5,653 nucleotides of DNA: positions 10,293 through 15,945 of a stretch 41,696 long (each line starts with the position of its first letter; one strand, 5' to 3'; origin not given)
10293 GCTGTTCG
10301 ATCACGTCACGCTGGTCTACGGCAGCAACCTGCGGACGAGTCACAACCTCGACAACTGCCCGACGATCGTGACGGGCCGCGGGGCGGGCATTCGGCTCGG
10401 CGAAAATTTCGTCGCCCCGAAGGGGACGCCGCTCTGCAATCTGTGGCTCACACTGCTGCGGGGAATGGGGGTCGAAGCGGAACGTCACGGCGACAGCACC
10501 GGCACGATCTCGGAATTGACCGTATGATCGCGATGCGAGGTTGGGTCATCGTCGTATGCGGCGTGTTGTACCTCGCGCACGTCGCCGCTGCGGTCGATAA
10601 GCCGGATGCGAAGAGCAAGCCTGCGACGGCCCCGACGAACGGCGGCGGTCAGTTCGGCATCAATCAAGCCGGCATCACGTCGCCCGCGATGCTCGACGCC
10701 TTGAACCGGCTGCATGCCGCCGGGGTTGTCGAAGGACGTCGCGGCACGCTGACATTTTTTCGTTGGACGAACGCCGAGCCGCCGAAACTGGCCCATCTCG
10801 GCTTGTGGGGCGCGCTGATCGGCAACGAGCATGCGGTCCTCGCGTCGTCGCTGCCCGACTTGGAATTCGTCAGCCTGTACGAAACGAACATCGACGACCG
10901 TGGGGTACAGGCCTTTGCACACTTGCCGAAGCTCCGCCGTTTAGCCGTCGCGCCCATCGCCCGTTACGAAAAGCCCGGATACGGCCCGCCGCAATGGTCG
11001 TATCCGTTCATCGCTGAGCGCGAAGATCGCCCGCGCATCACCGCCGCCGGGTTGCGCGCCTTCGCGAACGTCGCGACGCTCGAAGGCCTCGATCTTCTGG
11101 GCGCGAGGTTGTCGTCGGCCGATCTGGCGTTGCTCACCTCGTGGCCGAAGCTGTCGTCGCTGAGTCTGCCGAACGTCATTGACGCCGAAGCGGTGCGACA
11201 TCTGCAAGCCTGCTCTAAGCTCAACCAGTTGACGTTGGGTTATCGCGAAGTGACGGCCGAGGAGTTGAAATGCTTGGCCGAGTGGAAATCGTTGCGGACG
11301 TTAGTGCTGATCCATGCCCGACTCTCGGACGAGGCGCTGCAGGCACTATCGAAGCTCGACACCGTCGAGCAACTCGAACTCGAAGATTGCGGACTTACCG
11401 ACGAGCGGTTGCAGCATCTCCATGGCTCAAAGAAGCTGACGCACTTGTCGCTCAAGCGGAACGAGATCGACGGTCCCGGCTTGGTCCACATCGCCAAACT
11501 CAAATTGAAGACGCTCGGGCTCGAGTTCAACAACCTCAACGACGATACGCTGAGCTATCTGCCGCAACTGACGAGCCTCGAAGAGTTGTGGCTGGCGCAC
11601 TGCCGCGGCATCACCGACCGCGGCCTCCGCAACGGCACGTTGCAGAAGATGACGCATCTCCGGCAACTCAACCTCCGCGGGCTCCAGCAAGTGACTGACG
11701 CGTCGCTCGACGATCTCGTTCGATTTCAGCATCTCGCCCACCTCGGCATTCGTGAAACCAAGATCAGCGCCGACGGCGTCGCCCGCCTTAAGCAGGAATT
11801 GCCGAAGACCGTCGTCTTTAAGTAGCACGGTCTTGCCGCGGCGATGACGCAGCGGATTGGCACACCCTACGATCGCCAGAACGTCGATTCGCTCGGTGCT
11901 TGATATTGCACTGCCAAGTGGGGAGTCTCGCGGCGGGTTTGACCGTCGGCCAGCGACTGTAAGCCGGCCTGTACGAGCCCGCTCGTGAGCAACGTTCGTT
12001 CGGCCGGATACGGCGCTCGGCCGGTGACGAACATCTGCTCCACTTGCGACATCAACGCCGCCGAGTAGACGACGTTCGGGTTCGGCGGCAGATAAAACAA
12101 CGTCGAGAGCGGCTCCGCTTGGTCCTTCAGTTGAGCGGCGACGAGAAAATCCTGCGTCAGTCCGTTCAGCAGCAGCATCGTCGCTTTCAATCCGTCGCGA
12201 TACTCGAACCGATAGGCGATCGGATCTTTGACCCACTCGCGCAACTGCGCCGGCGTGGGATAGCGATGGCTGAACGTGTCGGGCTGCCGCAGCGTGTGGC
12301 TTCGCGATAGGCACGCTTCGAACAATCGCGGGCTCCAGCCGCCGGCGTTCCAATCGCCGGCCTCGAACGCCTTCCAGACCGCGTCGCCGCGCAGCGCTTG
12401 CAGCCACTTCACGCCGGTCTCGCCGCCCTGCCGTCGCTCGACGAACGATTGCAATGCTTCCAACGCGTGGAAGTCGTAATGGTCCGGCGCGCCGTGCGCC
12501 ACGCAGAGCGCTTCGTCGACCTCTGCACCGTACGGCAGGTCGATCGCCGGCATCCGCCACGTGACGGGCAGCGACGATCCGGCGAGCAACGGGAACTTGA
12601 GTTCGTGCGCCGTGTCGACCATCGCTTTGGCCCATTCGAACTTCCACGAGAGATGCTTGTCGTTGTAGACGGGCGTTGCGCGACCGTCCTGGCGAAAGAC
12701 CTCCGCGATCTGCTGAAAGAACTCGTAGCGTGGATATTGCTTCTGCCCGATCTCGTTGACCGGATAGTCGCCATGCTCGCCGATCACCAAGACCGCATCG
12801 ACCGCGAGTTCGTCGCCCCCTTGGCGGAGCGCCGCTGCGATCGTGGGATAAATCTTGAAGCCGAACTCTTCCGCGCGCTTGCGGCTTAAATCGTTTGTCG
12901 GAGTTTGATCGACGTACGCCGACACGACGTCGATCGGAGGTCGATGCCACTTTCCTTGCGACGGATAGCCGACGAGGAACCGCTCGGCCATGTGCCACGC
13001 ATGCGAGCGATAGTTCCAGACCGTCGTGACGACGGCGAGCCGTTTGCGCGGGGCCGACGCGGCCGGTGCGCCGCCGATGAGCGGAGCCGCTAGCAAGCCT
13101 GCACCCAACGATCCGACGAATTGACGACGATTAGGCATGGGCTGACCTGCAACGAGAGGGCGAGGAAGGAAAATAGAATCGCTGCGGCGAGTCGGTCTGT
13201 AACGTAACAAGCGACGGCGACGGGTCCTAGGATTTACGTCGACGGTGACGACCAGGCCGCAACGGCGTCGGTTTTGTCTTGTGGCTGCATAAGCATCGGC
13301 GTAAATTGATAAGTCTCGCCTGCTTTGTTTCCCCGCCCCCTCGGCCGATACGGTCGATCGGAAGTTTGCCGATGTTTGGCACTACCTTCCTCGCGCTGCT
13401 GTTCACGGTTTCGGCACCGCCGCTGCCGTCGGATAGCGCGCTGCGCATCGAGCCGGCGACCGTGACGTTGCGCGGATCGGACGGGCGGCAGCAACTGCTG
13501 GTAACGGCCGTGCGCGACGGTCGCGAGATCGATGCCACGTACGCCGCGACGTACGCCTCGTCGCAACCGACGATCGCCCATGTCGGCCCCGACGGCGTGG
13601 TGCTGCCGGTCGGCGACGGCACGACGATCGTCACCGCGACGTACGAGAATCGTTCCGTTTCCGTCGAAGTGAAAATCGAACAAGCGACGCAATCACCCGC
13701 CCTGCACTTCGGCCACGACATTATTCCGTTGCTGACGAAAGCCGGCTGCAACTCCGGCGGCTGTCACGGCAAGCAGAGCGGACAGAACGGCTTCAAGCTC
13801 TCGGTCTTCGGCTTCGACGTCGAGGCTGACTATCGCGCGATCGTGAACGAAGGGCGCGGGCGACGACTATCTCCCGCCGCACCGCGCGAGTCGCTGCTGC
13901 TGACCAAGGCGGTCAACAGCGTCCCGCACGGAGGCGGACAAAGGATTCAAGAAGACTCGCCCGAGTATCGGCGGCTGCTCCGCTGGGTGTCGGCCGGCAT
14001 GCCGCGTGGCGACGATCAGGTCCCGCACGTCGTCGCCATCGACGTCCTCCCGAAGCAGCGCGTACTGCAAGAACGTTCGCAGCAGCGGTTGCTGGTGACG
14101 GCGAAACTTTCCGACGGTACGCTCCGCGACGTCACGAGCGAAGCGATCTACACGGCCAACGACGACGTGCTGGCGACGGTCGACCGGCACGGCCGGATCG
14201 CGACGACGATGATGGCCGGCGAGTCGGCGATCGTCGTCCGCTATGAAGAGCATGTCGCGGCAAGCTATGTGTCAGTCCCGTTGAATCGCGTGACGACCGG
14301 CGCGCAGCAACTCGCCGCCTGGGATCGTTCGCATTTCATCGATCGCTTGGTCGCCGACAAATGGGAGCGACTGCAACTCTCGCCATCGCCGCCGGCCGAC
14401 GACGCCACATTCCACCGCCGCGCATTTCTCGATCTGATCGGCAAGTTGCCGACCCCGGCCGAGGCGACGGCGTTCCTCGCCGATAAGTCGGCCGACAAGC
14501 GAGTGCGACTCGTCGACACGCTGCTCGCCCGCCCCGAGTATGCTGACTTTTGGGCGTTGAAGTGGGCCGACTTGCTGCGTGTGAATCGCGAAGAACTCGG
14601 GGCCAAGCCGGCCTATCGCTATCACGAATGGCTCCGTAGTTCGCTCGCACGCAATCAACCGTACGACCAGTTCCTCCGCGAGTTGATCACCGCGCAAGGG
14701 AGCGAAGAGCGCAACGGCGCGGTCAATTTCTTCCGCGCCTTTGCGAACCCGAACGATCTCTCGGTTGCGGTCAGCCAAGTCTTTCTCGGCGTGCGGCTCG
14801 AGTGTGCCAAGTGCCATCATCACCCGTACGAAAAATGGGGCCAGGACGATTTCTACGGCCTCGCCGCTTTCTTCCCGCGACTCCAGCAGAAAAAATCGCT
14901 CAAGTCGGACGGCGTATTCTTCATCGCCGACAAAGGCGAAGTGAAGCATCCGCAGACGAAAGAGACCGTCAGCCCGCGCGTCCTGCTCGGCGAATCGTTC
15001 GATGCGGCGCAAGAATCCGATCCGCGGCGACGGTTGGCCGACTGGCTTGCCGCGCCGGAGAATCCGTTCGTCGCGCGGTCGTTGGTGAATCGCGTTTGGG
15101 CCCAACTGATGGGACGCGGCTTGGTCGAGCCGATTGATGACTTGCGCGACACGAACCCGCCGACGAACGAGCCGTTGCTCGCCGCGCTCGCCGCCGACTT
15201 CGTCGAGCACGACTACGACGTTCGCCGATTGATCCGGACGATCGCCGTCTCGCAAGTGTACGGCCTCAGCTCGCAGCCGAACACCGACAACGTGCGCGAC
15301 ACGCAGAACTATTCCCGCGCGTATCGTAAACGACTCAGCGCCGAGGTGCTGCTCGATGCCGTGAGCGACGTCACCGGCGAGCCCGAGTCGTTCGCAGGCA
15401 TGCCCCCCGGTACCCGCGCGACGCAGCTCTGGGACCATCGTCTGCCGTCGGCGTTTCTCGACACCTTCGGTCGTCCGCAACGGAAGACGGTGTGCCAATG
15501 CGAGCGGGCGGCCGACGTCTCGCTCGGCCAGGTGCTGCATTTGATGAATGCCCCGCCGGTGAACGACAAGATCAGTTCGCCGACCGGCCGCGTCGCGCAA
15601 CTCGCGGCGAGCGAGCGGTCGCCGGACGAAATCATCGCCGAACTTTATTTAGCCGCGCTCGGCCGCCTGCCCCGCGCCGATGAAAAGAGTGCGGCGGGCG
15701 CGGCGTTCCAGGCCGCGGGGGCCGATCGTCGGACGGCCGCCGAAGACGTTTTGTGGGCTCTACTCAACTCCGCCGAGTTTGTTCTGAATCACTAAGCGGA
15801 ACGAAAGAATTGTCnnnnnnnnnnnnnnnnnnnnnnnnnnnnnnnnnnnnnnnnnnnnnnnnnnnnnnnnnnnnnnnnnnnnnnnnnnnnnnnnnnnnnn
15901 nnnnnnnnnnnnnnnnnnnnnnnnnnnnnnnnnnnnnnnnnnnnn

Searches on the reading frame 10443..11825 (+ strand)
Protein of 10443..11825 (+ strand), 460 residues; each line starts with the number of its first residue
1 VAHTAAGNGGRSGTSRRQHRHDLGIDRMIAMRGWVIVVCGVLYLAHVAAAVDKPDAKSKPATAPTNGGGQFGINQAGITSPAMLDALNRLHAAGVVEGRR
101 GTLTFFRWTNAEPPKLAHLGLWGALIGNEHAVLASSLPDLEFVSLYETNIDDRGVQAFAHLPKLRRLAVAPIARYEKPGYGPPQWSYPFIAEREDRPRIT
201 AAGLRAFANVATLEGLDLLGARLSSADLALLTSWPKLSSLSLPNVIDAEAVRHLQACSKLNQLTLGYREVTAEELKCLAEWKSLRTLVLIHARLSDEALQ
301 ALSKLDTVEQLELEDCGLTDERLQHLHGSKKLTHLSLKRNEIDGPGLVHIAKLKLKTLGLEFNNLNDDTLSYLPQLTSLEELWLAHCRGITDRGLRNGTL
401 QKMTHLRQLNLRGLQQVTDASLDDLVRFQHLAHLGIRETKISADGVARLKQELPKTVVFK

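Call 16: search_protein_families(library=pfam, proteins=[window:10443-11825:+], max_evalue=0.001)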
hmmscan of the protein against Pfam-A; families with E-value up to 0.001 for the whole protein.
window:10443-11825:+ (460 aa): 7 families
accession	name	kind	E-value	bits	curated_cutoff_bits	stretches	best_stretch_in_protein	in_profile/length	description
PF13855.12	LRR_8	-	1.3e-10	41.4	27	0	308-365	3-61/61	Leucine rich repeat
PF13516.12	LRR_6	-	1.6e-10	40.7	23.4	0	329-351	2-24/24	Leucine Rich repeat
PF24758.1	LRR_At5g56370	-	1.6e-09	38.2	27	1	280-379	35-134/227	FBD-associated F-box protein At5g56370, LRR repeats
PF23598.1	LRR_14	-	2.3e-09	36.9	40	0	250-387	109-248/353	Leucine-rich repeat region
PF12799.13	LRR_4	-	1e-08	35.6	27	0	377-420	1-39/44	Leucine Rich repeats (2 copies)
PF23952.1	LRR_EndoS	-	0.0002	22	27.9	0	209-285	34-109/116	Endo-beta-N-acetylglucosaminidase EndoS LRR domain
PF25013.1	LRR_Zer-1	-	0.00091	19.8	27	0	254-316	4-64/137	Zer-1-like, Leucine-rich repeats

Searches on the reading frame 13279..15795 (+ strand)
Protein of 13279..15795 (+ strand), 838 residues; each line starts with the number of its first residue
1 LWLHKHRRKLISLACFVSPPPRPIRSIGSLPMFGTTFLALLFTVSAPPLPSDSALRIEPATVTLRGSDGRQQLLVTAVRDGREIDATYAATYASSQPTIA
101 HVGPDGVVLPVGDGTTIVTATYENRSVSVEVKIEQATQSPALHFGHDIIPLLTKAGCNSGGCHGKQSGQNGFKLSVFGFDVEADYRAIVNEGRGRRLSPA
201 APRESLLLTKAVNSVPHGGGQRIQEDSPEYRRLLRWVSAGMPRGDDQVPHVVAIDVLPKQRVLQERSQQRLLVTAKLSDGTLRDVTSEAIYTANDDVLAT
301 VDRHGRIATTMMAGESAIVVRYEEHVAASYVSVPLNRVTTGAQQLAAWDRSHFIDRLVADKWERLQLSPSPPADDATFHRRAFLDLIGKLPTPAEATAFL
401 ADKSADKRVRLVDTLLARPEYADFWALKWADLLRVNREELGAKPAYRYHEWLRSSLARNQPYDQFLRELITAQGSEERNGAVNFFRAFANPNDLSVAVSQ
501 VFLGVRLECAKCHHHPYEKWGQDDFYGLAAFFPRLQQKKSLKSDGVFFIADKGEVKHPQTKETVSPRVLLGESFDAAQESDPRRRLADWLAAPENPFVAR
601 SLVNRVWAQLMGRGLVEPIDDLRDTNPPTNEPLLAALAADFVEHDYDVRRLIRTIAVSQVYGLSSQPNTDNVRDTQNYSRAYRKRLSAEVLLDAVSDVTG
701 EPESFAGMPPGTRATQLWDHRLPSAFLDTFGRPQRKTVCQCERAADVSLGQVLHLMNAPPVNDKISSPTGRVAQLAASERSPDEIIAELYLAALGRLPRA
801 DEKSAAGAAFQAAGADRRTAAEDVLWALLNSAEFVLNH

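Call 16: search_protein_families(library=pfam, proteins=[window:13279-15795:+], max_evalue=0.001)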
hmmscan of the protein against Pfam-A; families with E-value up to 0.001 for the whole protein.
window:13279-15795:+ (838 aa): 3 families
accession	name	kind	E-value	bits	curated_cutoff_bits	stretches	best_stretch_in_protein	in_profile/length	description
PF07583.16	PSCyt2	-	5.1e-55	187.1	29.8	1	354-535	2-207/209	Protein of unknown function (DUF1549)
PF07587.16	PSD1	-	2.7e-47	161.7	28.5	1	583-806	2-240/244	Protein of unknown function (DUF1553)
PF22359.2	Big-like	-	0.00035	21.2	27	1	89-124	2-37/48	Bacterial Ig-like domain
